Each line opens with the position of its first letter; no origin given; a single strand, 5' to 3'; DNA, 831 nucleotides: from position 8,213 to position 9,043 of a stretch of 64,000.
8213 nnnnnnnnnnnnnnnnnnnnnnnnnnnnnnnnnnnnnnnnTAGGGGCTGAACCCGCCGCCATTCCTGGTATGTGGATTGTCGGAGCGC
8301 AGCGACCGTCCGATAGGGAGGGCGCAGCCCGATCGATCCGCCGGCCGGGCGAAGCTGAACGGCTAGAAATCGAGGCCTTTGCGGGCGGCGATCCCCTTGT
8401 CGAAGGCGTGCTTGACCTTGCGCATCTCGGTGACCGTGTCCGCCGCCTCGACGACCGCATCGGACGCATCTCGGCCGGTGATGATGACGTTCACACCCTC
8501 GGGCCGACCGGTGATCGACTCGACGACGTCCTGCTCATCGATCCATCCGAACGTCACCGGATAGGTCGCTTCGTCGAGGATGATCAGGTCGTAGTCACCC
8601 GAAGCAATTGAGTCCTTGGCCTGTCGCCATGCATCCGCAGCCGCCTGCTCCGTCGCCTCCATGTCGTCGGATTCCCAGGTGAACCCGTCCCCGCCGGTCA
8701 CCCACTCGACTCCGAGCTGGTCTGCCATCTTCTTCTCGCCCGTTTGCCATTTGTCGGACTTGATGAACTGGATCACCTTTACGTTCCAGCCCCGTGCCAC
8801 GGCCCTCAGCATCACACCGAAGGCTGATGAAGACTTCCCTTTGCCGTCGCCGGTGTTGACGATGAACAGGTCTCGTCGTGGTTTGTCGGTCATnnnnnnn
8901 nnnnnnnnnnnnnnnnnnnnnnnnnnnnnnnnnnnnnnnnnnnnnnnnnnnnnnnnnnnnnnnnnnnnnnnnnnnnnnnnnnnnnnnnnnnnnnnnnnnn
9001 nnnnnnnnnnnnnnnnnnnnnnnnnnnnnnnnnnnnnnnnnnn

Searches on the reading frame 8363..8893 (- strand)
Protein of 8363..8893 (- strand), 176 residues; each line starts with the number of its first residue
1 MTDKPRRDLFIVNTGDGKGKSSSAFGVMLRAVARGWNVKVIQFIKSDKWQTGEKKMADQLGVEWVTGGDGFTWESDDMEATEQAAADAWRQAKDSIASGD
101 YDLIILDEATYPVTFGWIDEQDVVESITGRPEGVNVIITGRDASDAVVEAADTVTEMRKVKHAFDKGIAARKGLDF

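Call 39: search_protein_families(library=pfam, proteins=[window:8363-8893:-])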
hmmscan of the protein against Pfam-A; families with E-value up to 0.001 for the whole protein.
window:8363-8893:- (176 aa): 1 family
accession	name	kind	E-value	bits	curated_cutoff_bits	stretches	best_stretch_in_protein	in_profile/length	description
PF02572.21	CobA_CobO_BtuR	-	6.3e-62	209.2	25.7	1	7-176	2-172/172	ATP:corrinoid adenosyltransferase BtuR/CobO/CobP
